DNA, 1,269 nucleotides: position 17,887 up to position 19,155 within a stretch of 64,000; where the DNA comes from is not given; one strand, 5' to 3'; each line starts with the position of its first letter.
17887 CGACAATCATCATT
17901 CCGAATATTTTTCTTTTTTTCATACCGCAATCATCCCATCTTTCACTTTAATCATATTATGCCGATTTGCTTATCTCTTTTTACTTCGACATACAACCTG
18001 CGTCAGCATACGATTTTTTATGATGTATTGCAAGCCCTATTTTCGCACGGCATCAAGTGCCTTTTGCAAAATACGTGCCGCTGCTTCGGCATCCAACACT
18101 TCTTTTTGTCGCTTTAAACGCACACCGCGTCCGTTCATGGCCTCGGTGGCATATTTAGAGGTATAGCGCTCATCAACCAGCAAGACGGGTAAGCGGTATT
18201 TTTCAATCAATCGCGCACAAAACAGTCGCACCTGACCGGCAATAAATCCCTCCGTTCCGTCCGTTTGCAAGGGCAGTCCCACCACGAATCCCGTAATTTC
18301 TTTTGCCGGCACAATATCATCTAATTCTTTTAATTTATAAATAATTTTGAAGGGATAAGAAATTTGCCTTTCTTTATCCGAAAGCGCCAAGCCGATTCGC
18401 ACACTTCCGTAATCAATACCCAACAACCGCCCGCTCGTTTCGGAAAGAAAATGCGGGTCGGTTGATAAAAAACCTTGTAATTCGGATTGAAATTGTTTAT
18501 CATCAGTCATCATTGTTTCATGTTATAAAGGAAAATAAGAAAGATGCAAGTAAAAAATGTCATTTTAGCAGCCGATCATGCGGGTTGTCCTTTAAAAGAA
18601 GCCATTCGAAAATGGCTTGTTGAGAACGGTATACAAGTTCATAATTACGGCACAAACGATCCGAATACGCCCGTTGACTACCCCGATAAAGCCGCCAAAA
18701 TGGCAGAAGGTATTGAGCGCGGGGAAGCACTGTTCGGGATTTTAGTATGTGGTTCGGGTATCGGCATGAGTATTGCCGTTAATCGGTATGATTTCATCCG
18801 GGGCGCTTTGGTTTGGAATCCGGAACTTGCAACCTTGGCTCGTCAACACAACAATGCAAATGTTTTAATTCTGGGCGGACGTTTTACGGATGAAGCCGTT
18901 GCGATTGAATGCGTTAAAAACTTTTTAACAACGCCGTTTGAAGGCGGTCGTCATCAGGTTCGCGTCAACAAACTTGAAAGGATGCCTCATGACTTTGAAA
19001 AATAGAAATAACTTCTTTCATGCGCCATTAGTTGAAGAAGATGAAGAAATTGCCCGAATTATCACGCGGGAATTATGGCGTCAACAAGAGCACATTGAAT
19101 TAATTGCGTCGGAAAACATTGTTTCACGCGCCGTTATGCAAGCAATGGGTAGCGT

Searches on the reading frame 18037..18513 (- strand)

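Call 20: search_protein_families(library=pfam, proteins=[window:18037-18513:-], max_evalue=0.001)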
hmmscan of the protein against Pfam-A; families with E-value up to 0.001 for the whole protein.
window:18037-18513:- (158 aa): 1 family
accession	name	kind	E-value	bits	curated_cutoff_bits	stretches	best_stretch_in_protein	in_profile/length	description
PF03652.20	RuvX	-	2.3e-33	115.8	29.2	1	29-154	2-133/134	Holliday junction resolvase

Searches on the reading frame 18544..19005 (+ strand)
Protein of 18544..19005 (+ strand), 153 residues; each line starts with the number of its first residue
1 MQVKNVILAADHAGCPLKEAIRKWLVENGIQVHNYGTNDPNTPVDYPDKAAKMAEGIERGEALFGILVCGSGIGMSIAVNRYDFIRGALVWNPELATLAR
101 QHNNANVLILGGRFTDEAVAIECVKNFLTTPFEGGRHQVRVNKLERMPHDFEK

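Call 20: search_protein_families(library=pfam, proteins=[window:18544-19005:+], max_evalue=0.001)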
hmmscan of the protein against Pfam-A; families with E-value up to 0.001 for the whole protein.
window:18544-19005:+ (153 aa): 1 family
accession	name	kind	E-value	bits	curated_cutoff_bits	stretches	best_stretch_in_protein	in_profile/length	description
PF02502.23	LacAB_rpiB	-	1.1e-50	171.7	24.7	1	6-144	1-138/138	Ribose/Galactose Isomerase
